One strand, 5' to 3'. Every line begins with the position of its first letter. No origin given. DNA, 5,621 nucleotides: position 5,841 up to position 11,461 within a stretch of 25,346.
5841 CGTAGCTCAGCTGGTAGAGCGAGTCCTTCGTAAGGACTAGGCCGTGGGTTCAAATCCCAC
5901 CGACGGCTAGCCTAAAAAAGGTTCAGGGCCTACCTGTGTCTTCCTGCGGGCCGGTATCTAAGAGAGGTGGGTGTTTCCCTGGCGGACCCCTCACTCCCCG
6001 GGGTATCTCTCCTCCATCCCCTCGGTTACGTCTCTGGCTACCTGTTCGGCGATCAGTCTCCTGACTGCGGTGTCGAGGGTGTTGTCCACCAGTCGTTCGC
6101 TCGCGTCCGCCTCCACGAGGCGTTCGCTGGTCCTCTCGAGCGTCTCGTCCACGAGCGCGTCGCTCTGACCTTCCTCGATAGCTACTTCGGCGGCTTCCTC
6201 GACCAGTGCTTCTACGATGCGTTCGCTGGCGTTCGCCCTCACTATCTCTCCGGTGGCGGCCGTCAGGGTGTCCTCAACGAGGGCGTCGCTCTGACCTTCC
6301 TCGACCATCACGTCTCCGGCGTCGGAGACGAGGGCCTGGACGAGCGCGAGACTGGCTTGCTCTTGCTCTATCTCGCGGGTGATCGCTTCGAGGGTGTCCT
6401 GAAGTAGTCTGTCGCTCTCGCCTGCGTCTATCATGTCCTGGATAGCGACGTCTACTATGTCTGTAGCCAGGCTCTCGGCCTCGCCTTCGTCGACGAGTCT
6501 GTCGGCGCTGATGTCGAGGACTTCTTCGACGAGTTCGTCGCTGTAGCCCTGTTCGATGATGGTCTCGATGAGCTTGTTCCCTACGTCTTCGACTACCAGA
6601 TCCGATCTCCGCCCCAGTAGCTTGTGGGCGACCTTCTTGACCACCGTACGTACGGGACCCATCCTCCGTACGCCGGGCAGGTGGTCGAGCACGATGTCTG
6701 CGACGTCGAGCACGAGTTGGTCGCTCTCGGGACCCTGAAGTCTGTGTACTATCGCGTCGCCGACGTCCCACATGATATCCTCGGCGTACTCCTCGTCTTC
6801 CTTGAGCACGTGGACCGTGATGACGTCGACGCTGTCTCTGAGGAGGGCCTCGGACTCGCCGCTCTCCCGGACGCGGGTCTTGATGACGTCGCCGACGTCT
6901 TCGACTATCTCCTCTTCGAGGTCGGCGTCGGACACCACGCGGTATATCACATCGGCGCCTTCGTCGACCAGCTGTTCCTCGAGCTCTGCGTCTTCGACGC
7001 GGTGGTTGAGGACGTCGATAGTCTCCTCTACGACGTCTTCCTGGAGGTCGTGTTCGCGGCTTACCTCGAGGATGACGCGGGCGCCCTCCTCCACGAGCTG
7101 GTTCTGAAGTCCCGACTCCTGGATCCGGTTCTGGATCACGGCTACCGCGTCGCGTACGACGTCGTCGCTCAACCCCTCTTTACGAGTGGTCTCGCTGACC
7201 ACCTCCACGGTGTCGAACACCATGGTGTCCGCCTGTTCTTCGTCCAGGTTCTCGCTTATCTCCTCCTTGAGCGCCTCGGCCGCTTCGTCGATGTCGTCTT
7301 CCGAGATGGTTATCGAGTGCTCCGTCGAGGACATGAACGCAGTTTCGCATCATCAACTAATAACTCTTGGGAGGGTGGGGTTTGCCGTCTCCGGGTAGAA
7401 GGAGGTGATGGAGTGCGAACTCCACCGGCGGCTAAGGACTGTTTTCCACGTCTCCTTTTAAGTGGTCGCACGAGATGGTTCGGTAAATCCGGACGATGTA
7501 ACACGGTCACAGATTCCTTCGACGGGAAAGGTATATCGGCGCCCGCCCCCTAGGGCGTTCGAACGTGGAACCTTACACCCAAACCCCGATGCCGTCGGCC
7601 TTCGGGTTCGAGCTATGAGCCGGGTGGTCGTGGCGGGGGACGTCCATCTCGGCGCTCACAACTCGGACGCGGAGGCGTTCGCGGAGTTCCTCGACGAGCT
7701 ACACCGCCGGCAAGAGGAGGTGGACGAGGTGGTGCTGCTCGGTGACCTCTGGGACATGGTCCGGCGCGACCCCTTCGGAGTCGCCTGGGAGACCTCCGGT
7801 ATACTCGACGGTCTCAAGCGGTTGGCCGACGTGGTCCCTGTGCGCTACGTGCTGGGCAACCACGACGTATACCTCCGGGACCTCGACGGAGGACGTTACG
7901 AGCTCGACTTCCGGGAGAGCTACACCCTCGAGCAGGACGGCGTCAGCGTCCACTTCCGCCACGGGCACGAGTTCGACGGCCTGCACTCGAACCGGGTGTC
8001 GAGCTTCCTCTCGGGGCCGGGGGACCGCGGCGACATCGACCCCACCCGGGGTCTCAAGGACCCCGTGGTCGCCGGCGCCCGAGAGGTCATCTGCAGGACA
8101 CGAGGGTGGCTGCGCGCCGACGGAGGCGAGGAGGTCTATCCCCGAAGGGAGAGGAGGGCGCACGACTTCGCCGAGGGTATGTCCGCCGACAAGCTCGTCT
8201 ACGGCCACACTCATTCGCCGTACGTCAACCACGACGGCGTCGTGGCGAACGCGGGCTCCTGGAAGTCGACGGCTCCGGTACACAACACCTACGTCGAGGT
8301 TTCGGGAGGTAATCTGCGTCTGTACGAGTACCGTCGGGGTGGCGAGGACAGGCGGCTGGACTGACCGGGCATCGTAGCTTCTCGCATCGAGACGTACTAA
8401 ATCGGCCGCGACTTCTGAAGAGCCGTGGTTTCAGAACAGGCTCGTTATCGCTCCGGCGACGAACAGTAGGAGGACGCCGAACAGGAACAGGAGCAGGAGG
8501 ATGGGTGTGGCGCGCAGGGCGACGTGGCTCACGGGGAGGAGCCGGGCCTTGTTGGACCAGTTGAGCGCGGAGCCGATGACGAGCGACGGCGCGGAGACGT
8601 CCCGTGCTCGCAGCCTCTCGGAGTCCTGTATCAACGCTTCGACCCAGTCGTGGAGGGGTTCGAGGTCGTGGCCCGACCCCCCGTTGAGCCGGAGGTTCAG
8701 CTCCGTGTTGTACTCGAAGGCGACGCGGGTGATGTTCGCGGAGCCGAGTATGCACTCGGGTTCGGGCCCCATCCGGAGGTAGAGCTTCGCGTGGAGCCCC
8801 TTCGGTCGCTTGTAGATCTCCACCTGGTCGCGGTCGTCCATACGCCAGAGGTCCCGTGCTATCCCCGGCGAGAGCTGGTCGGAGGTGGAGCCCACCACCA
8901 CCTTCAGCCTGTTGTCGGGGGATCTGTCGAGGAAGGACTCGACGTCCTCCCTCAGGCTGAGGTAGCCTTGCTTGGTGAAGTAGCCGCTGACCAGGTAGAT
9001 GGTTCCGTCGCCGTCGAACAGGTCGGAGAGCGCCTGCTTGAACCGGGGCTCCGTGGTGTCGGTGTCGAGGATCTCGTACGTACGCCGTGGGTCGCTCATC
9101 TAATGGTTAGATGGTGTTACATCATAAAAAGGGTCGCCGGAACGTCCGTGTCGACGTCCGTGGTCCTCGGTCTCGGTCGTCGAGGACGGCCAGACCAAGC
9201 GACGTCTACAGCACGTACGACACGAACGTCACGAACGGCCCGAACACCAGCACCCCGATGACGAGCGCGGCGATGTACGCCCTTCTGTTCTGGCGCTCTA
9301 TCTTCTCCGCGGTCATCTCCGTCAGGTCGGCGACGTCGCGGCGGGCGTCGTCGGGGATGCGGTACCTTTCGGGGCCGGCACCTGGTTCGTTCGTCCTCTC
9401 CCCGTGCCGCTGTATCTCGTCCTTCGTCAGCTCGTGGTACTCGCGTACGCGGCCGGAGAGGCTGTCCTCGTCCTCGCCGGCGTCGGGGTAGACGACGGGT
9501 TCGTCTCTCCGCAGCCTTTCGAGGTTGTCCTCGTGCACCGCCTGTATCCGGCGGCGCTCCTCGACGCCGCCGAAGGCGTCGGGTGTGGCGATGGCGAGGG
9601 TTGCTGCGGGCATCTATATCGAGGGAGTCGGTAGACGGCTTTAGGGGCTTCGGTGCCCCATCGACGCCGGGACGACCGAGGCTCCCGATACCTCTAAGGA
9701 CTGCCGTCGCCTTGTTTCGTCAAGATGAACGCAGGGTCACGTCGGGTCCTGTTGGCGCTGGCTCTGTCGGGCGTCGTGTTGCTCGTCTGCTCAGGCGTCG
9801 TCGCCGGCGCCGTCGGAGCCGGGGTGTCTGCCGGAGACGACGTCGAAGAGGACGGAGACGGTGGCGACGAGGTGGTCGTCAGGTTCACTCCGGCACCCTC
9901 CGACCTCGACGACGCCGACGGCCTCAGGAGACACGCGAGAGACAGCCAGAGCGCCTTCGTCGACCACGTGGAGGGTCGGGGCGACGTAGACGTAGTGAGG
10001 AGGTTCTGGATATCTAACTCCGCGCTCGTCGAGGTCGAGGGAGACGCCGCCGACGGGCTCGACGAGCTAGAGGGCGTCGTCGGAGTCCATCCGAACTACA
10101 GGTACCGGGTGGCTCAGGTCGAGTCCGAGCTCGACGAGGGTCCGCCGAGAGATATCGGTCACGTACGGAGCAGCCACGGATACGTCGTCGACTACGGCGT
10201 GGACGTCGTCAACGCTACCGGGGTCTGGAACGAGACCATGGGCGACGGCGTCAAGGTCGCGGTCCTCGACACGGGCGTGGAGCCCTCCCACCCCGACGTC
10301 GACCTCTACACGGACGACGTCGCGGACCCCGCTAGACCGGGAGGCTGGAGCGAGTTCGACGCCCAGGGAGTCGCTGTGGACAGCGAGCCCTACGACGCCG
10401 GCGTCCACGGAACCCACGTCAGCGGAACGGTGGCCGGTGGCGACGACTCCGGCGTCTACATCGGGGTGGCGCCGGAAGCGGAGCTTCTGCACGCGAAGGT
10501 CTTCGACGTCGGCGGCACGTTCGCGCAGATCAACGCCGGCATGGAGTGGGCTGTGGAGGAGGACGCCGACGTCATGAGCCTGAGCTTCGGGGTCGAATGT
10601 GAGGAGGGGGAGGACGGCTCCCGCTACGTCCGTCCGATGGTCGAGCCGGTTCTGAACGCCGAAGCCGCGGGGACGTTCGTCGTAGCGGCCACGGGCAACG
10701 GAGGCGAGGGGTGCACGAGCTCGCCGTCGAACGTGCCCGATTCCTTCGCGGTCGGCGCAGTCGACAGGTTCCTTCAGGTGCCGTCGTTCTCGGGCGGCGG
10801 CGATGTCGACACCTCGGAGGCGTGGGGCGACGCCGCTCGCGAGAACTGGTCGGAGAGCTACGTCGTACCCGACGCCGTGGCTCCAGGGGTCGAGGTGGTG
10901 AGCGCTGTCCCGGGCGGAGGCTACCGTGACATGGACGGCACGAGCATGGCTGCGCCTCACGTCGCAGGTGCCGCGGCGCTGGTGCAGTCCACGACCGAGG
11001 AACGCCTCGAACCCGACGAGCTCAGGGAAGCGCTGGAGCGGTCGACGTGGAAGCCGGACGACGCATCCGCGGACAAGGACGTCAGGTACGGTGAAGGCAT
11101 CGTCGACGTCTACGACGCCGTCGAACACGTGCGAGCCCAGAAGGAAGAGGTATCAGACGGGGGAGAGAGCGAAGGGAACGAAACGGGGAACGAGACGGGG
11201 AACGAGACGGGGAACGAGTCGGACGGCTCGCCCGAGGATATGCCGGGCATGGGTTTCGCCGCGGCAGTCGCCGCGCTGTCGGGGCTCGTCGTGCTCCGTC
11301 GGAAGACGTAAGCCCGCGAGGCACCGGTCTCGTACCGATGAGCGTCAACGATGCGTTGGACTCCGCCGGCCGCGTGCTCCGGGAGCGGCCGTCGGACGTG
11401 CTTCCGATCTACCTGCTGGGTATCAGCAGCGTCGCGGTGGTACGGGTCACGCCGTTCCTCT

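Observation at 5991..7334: Symmetric 9 + basic hinge + 9 architecture of 21-aa amphipathic repeats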

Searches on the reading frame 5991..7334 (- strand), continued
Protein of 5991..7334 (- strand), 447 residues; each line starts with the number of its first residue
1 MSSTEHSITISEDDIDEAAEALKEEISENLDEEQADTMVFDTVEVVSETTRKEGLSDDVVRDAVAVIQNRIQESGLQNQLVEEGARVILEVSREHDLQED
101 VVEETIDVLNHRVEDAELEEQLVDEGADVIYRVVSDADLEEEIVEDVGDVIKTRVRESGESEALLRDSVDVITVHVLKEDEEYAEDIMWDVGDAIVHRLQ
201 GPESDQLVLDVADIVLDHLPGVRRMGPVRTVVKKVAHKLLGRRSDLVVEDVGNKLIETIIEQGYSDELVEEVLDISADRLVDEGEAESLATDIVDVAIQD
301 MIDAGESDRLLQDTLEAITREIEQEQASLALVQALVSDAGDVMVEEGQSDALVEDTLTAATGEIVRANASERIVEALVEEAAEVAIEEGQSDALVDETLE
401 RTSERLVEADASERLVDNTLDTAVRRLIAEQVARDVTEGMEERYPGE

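Call 88: fold_search(model_id=the predicted structure, library=pdb)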
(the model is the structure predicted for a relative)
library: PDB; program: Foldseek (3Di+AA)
matches with E <= 10: 32; with E <= 0.001: 0
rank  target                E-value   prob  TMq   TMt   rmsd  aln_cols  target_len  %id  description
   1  8uao_A                3.3e-01  0.25  0.21  0.19  15.9       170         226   19  DpHF18 filament (released 2024-04-10)
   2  7xgg_A                3.0e+00  0.04  0.14  0.16  18.8       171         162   12  Crystal structure of BCL-xL in complex with computationally designed inhibitor protein (released 2022-07-20)
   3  7xge_G                3.2e+00  0.04  0.16  0.19  12.8       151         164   15  Crystal structure of MCL-1 in complex with computationally designed inhibitor protein (released 2022-07-20)
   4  8to0_z4               3.2e+00  0.03  0.13  0.14  29.6       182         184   12  48-nm repeating structure of doublets from mouse sperm flagella (released 2023-11-01)
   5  7xge_C                3.8e+00  0.05  0.16  0.20  17.6       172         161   13  Crystal structure of MCL-1 in complex with computationally designed inhibitor protein (released 2022-07-20)
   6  4tx5_A                4.2e+00  0.05  0.14  0.16  20.9       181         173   16  Crystal structure of Smac-DIABLO (in space group P65) (released 2015-07-15)
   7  7xge_E                4.5e+00  0.08  0.19  0.24  17.1       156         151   14  Crystal structure of MCL-1 in complex with computationally designed inhibitor protein (released 2022-07-20)
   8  7xgf_A                5.3e+00  0.07  0.22  0.26  17.1       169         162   13  Crystal structure of BCL-xL in complex with computationally designed inhibitor protein (released 2022-07-20)
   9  7yqd_A                5.3e+00  0.04  0.18  0.19  20.5       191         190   10  EM structure of human PA28gamma (wild-type) (released 2022-09-21)
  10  5nnv_D                5.6e+00  0.02  0.15  0.13  40.0       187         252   16  Structure of a Bacillus subtilis Smc coiled coil middle fragment (released 2017-06-21)
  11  8p7d_B                5.9e+00  0.03  0.13  0.07  18.4       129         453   17  CryoEM structure of METTL6 tRNA SerRS complex in a 1:1:2 stoichiometry (released 2024-06-12)
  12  5sv0_J                6.6e+00  0.03  0.16  0.15  26.7       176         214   14  Structure of the ExbB/ExbD complex from E. coli at pH 7.0 (released 2016-09-28)
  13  6ybw_z                7.0e+00  0.06  0.20  0.23  10.6        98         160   11  Structure of a human 48S translational initiation complex - 40S body (released 2020-09-16)
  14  7o3x_A                7.0e+00  0.02  0.12  0.11  26.2       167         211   16  Structural basis for VIPP1 oligomerization and maintenance of thylakoid membrane integrity (released 2021-06-30)
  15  8xwx_B                7.8e+00  0.05  0.21  0.29  13.5       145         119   14  Crystal structure of FIS1-BAP31 complex from human (released 2024-05-15)
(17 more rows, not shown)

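Call 92: search_protein_families(library=pfam, proteins=[P0007], max_evalue=0.01)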
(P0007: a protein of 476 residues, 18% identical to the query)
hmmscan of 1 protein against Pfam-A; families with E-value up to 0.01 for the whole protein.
P0007 (476 aa): 4 families
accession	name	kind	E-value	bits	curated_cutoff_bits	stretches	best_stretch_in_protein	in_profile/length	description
PF04286.17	DUF445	-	3.3e-06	27.7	33.8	1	41-261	97-315/368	Protein of unknown function (DUF445)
PF21439.2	MxiC_C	-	2.5e-05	24.7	27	0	52-94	41-79/95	Protein MxiC, C-terminal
PF18382.8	Formin_GBD_N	-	0.0052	17.6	25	0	200-218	53-71/89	Formin N-terminal GBD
PF21246.3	Usp38-like_N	-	0.0067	15.9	27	0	162-214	63-114/337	Ubiquitin carboxyl-terminal hydrolase 38-like, N-terminal domain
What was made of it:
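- An unrelated 21-aa-repeat protein, P0007, hits DUF445 just as well (27.7 bits; call 92), which suggests a periodic or compositional artefact.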

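Call 93: search_protein_families(library=phrogs, proteins=[P0007], max_evalue=0.01)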
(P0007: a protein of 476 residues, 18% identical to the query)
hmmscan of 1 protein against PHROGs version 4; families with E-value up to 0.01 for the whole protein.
P0007 (476 aa): 4 families
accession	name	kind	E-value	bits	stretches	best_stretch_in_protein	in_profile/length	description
phrog_18957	-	unknown function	0.00078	20.1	0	75-116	116-155/222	-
phrog_9598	-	unknown function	0.0016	19.6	0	114-162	30-78/130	-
phrog_36942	-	unknown function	0.0018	19.4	0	156-211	38-92/130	-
phrog_20591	-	unknown function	0.0042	17.7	0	190-231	73-114/167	-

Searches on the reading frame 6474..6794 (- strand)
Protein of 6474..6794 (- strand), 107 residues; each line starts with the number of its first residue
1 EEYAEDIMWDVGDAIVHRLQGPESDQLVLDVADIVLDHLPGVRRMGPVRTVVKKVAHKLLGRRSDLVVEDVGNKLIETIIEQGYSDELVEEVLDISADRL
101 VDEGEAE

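Call 42: find_related_loci(query=A3, collection=genome_contigs, flank=6000)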
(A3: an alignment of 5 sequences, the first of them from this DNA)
Query A3 (107 aa) in genome_contigs; peptide patterns used: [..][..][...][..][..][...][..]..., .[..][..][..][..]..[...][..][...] (x = any residue, [..] = any of these).
113 stretches matched a pattern; 5 encode a relative of the query (tblastn E <= 1e-3); 5 distinct loci.
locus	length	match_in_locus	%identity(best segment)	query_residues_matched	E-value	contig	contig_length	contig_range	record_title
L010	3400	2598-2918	97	1-107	4e-66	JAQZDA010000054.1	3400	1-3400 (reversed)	MAG: Euryarchaeota archaeon Ods02 k141_438937_length_3400_cov_11.0000, whole genome shotgun sequence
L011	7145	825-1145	78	1-107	3e-51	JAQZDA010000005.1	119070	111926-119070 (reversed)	MAG: Euryarchaeota archaeon Ods02 k141_523339_length_119070_cov_13.9806, whole genome shotgun sequence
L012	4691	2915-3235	75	1-107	1e-50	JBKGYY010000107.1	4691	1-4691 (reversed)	MAG: Halobacteriales archaeon isolate C4M09_21 NODE_7092_length_4691_cov_14.690897, whole genome shotgun sequence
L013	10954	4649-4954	53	1-103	2e-32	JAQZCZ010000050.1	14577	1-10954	MAG: Euryarchaeota archaeon Ods01 k141_113264_length_14577_cov_19.0000, whole genome shotgun sequence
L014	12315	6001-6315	45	2-106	2e-28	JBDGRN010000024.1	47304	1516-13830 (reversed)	MAG: Halobacteria archaeon isolate DAL-Ass_48_95C3R c_000000000448, whole genome shotgun sequence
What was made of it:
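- Tried and rejected: A 5-sequence alignment worked (call 42).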

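Call 49: find_related_loci(query=A3, collection=metagenome_contigs, flank=3000)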
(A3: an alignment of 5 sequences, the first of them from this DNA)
Query A3 (107 aa) in metagenome_contigs; peptide patterns used: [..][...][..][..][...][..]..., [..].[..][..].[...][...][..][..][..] (x = any residue, [..] = any of these).
600 stretches matched a pattern (row limit reached: there are more); 1 encode a relative of the query (tblastn E <= 1e-3); 1 distinct loci.
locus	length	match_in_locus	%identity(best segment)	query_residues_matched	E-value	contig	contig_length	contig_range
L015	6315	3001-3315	46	2-106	5e-31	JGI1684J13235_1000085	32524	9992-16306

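Call 51: find_homologous_proteins(query=L013:4175-5386:+, max_evalue=0.001)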
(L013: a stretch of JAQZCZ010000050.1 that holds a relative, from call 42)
Query L013:4175-5386:+ (404 aa): 2 proteins with E <= 0.001 among 8000 candidates.
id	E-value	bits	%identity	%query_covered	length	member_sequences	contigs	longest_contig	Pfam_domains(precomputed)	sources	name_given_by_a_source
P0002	1.4e-51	194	39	68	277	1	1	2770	-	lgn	-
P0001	5.7e-49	186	34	84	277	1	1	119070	-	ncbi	-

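Call 81: search_protein_families(library=pfam, proteins=[L013:4175-5386:+, L012:2507-3595:+, L015:2710-3531:+], max_evalue=0.05)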
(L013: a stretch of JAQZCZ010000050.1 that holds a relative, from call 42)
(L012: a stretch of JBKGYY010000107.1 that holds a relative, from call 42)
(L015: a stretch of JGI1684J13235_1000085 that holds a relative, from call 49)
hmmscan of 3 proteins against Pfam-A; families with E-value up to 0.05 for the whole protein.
L013:4175-5386:+ (404 aa): 2 families
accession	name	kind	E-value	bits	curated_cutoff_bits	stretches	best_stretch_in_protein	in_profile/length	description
PF04286.17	DUF445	-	1.2e-05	25.9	33.8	1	151-381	58-280/368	Protein of unknown function (DUF445)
PF02797.21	Chal_sti_synt_C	-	0.0097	16.4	27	0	38-79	8-48/151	Chalcone and stilbene synthases, C-terminal domain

L012:2507-3595:+ (363 aa): 1 family
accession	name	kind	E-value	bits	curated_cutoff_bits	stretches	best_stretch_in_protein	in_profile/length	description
PF04286.17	DUF445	-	0.0012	19.3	33.8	1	186-344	44-262/368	Protein of unknown function (DUF445)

L015:2710-3531:+ (274 aa): 1 family
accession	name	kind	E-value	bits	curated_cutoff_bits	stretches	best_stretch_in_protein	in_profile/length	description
PF19849.4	DUF6324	-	0.0048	17.2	27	1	5-29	31-55/60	Family of unknown function (DUF6324)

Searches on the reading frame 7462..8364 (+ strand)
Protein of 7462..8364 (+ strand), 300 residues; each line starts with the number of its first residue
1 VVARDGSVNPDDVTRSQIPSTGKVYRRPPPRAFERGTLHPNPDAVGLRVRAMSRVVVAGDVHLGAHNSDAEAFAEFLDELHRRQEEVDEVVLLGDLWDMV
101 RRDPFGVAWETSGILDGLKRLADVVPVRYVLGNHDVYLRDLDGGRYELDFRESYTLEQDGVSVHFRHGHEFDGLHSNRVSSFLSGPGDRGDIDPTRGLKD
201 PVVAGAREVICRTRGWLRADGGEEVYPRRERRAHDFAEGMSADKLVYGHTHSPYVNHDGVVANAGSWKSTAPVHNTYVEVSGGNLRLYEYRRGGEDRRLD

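Call 13: search_protein_families(library=pfam, proteins=[window:7462-8364:+], max_evalue=0.001)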
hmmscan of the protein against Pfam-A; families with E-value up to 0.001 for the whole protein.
window:7462-8364:+ (300 aa): 2 families
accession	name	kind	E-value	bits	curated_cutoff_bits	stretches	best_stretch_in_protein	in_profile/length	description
PF12850.12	Metallophos_2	-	1e-11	45.5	27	1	54-175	2-93/154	Calcineurin-like phosphoesterase superfamily domain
PF00149.33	Metallophos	-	5.3e-10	40.5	21.5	1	54-253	2-191/191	Calcineurin-like phosphoesterase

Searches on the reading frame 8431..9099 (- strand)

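Call 13: search_protein_families(library=pfam, proteins=[window:8431-9099:-], max_evalue=0.001)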
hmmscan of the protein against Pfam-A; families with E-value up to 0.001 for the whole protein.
window:8431-9099:- (222 aa): 1 family
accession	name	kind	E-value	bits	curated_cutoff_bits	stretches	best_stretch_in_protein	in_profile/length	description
PF13091.12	PLDc_2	-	2.5e-06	27.8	27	1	64-139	38-116/132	PLD-like domain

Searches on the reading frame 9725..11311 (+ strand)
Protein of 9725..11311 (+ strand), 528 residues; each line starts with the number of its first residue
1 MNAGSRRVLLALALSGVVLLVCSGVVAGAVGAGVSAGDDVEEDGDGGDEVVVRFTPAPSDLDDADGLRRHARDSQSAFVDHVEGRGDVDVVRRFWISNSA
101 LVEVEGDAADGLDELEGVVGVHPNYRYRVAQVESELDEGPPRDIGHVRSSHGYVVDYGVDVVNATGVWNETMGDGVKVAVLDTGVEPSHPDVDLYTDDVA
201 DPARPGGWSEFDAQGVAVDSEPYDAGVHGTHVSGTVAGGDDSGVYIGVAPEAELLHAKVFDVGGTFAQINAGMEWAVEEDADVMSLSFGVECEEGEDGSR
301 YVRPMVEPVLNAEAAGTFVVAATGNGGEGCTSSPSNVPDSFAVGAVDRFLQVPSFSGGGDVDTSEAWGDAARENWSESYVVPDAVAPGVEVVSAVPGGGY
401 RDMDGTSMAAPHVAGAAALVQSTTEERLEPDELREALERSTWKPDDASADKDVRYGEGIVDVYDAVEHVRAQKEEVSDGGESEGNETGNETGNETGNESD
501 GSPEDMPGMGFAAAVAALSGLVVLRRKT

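Call 13: search_protein_families(library=pfam, proteins=[window:9725-11311:+], max_evalue=0.001)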
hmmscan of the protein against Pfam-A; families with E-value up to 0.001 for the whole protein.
window:9725-11311:+ (528 aa): 1 family
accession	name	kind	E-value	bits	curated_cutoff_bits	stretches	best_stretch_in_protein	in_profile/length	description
PF00082.27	Peptidase_S8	-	3.9e-46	158.1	21.8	1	173-456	1-286/288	Subtilase family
